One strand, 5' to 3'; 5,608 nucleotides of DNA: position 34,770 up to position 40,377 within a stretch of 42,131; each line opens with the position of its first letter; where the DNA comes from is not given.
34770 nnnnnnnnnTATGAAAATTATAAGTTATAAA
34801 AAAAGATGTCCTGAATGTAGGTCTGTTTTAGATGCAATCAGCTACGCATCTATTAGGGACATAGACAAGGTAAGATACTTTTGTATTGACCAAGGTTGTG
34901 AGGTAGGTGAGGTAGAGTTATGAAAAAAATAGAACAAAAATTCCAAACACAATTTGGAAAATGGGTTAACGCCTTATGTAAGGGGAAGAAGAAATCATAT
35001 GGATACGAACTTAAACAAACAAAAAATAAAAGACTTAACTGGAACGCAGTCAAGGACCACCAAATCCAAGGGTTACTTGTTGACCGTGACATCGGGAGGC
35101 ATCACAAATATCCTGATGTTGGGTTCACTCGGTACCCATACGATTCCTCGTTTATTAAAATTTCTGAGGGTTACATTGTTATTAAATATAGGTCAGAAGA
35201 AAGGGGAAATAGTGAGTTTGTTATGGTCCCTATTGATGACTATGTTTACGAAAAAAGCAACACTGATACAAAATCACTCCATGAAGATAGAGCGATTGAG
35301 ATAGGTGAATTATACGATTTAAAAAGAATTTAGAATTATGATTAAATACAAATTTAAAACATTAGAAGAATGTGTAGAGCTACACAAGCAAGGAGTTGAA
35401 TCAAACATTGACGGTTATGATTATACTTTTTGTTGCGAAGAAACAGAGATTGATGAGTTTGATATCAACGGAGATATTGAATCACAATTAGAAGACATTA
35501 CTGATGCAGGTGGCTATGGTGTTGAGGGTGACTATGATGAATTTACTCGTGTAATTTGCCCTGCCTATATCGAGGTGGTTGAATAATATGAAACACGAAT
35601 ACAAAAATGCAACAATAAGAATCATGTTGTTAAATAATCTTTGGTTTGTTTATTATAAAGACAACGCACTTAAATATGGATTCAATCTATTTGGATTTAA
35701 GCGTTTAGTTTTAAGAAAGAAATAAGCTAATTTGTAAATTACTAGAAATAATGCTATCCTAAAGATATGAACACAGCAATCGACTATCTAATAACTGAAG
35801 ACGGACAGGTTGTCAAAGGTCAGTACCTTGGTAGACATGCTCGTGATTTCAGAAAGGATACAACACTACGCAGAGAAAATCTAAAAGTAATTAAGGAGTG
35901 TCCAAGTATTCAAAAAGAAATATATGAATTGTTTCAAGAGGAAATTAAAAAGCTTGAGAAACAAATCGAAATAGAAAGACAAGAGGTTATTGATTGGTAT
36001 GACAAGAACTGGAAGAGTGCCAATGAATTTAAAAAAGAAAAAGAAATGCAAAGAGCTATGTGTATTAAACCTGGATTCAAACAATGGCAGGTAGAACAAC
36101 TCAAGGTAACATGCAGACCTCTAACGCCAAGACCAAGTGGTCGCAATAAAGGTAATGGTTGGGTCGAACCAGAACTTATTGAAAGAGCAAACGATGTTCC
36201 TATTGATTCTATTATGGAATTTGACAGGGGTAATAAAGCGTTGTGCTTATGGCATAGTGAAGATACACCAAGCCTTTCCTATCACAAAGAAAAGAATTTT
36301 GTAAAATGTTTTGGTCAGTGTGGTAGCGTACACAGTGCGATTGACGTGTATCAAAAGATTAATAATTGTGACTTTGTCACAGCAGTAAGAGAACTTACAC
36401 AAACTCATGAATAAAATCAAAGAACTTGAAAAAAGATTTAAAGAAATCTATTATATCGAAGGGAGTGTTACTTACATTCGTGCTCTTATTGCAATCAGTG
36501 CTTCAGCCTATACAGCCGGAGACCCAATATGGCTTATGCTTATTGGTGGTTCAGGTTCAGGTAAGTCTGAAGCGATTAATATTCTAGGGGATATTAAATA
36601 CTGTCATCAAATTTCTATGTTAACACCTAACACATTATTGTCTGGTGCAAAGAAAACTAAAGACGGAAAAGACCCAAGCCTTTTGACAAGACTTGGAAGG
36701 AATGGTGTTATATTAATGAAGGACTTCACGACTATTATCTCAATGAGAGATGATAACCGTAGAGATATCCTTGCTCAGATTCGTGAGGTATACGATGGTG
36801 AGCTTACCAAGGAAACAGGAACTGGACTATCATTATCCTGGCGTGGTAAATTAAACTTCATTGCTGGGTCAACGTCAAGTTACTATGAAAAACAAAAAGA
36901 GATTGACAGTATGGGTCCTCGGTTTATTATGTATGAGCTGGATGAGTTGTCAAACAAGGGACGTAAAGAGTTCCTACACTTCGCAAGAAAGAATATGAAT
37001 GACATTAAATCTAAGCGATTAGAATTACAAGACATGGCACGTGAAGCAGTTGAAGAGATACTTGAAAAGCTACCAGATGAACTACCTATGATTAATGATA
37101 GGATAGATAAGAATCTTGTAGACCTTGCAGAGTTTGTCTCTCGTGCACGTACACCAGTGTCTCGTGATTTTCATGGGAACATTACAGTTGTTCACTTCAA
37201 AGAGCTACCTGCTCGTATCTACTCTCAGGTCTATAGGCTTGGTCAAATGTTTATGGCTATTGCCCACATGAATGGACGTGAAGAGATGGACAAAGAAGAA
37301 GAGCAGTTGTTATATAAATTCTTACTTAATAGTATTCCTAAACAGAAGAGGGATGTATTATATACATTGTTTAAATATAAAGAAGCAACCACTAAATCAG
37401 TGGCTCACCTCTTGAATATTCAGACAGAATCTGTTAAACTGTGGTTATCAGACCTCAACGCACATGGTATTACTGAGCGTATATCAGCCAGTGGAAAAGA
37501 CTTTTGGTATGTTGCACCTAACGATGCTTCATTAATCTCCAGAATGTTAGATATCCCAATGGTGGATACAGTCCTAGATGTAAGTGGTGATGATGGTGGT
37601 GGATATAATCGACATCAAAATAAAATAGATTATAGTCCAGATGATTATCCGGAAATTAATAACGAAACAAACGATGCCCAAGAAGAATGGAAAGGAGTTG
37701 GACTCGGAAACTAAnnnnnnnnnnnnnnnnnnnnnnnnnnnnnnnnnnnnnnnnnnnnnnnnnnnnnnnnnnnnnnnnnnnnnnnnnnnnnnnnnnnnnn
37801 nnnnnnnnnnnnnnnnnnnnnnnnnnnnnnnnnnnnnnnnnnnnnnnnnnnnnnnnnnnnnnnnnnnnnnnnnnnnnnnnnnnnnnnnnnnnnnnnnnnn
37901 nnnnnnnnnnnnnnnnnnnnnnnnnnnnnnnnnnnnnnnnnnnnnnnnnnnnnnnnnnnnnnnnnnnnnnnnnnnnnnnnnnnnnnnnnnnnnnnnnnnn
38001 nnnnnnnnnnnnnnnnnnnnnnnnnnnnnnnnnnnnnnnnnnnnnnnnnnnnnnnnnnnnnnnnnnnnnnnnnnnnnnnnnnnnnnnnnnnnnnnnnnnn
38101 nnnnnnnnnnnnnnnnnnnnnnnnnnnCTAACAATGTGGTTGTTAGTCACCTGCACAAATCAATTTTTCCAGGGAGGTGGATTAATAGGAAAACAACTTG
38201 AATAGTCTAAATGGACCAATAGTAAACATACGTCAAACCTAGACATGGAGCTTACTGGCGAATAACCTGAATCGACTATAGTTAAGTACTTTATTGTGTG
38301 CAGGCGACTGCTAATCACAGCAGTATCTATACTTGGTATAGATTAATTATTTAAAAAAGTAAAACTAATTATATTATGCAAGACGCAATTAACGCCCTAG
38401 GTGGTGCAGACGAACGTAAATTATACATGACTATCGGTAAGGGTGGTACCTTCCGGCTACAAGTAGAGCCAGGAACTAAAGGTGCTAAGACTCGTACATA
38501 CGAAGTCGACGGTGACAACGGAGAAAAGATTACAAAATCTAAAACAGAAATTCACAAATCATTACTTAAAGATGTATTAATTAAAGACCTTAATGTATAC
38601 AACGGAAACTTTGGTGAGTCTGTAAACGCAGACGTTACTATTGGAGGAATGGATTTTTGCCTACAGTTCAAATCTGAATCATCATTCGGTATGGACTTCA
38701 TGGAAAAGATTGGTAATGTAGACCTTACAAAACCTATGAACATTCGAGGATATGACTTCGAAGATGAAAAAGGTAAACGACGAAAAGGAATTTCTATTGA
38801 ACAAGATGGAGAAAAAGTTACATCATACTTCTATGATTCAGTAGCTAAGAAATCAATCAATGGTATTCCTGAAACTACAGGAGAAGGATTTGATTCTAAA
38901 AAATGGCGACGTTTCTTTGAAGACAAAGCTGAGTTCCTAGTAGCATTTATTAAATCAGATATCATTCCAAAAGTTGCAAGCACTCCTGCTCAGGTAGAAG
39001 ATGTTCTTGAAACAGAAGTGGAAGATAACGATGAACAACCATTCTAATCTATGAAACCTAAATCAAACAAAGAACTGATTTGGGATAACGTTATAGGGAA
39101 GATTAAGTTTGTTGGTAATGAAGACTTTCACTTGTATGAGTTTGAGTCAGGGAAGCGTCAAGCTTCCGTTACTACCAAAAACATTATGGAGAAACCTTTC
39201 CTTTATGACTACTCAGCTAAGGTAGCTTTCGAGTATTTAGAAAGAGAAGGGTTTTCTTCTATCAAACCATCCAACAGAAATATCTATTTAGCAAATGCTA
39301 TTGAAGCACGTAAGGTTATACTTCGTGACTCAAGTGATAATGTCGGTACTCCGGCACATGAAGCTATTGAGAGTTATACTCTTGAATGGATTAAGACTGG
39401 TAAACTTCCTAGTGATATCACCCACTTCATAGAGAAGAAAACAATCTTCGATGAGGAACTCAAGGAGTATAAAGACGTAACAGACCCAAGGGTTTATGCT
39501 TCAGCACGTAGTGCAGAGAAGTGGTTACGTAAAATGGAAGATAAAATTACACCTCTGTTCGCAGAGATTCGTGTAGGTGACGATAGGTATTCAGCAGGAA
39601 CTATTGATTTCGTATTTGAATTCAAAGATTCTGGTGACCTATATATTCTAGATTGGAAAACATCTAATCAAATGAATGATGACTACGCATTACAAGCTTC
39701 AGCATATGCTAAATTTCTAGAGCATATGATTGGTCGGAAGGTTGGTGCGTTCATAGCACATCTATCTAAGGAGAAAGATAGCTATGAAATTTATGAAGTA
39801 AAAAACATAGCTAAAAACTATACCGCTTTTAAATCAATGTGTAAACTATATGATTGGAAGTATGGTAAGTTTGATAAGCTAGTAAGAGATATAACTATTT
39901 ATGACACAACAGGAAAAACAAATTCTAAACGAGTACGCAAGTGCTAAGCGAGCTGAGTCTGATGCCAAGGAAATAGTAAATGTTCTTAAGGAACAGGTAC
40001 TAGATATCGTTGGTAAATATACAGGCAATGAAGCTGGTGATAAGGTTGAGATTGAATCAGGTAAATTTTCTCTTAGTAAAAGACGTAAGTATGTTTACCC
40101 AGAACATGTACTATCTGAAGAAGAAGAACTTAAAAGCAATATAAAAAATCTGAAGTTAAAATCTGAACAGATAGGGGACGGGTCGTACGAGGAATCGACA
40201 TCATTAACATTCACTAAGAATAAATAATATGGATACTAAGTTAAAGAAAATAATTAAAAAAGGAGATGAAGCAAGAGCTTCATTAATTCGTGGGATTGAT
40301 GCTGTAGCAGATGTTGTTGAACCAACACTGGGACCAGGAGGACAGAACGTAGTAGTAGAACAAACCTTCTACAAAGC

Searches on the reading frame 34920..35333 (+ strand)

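Call 49: search_protein_families(library=pfam, proteins=[window:34920-35333:+], max_evalue=0.05)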
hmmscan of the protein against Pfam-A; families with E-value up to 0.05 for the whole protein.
window:34920-35333:+ (137 aa): 0 families

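Call 87: search_protein_families(library=phrogs, proteins=[window:34920-35333:+], max_evalue=0.01)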
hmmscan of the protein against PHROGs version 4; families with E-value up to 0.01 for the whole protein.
window:34920-35333:+ (137 aa): 1 family
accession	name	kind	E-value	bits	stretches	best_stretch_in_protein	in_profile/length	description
phrog_843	-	DNA, RNA and nucleotide metabolism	0.0006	20.5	1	25-53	68-96/177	Holliday junction resolvase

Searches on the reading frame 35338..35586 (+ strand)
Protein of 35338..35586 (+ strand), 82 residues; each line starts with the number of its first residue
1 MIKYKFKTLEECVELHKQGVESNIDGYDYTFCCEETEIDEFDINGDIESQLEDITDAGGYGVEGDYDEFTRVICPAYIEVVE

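Call 50: search_protein_families(library=phrogs, proteins=[window:35338-35586:+], max_evalue=0.01)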
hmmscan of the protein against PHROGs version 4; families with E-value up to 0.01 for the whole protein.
window:35338-35586:+ (82 aa): 0 families

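Call 98: search_protein_families(library=pfam, proteins=[window:35338-35586:+], max_evalue=0.01)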
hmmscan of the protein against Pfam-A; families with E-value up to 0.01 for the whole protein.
window:35338-35586:+ (82 aa): 1 family
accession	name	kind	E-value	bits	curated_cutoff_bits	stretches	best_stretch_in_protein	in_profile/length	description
PF24273.1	TRASH_HVO_1752_C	-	0.0071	16.9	27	0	15-34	11-30/47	HVO_1752, C-terminal TRASH domain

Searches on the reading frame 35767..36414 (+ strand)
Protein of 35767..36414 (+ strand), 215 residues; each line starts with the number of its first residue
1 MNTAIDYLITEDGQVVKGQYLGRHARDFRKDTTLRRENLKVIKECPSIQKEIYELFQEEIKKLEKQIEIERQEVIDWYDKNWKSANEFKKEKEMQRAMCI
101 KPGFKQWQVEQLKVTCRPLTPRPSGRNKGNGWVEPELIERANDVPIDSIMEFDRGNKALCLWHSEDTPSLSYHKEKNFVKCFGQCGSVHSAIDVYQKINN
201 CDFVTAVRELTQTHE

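Call 14: search_protein_families(library=pfam, proteins=[window:35767-36414:+], max_evalue=0.01)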
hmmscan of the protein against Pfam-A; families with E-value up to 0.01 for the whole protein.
window:35767-36414:+ (215 aa): 1 family
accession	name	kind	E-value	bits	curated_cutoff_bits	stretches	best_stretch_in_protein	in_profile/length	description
PF01807.25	Zn_ribbon_DnaG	-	2e-10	40.8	24.9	1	157-213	33-88/98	CHC2 zinc finger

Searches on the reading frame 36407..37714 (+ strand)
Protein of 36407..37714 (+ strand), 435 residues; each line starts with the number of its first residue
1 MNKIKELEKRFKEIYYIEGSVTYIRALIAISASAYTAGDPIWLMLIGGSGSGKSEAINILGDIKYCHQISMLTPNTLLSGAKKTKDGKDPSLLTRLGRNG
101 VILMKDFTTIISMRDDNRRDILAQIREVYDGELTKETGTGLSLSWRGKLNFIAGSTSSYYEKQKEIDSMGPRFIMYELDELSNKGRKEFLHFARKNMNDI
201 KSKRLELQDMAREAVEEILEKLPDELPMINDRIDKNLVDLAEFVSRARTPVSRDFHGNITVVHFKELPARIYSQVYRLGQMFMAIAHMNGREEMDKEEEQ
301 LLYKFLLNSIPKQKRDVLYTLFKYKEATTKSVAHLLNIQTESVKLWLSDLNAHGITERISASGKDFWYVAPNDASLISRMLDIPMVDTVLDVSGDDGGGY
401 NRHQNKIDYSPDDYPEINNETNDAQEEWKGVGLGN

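Call 14: search_protein_families(library=pfam, proteins=[window:36407-37714:+], max_evalue=0.01)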
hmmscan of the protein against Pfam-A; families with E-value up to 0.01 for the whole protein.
window:36407-37714:+ (435 aa): 0 families

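Call 18: search_dna_similar(query=window:36407-37714:+, collection=phages, mode=protein, max_rows=15, max_evalue=0.001)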
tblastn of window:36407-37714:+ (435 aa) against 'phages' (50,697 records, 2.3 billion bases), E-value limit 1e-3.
No match.

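Call 87: search_protein_families(library=phrogs, proteins=[window:36407-37714:+], max_evalue=0.01)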
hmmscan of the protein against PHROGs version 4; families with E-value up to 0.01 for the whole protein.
window:36407-37714:+ (435 aa): 0 families

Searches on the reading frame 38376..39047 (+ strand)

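Call 14: search_protein_families(library=pfam, proteins=[window:38376-39047:+], max_evalue=0.01)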
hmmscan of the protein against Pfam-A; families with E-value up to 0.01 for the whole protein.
window:38376-39047:+ (223 aa): 0 families

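Call 87: search_protein_families(library=phrogs, proteins=[window:38376-39047:+], max_evalue=0.01)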
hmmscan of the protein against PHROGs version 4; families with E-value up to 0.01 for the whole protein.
window:38376-39047:+ (223 aa): 1 family
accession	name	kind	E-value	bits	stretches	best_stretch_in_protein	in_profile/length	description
phrog_19605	-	unknown function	2.1e-14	54.5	1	15-205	11-191/305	-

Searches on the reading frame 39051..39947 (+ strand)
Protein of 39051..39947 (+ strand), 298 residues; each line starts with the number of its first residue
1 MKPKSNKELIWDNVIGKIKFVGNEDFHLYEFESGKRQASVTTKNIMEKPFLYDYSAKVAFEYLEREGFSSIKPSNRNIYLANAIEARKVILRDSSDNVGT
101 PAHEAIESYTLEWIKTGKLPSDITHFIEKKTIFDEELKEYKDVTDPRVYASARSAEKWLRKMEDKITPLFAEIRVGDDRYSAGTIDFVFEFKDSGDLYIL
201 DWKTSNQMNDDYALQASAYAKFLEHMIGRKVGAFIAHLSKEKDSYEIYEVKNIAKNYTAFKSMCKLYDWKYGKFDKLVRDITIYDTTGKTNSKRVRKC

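Call 14: search_protein_families(library=pfam, proteins=[window:39051-39947:+], max_evalue=0.01)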
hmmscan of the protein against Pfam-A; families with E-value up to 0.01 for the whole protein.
window:39051-39947:+ (298 aa): 2 families
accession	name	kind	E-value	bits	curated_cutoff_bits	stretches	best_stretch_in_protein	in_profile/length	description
PF12705.13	PDDEXK_1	-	1.6e-07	31.9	22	1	95-250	35-203/247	PD-(D/E)XK nuclease superfamily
PF01930.23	Cas_Cas4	-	0.0011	19.5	22.7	1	182-244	53-112/160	Domain of unknown function DUF83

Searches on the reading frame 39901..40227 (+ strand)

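Call 50: search_protein_families(library=phrogs, proteins=[window:39901-40227:+], max_evalue=0.01)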
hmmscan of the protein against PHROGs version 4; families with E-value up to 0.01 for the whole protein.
window:39901-40227:+ (108 aa): 1 family
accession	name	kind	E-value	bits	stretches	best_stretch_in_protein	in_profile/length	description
phrog_1482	-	head and packaging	0.0094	16.6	0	11-86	61-133/147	terminase small subunit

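Call 98: search_protein_families(library=pfam, proteins=[window:39901-40227:+], max_evalue=0.01)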
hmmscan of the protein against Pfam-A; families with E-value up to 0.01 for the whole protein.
window:39901-40227:+ (108 aa): 0 families
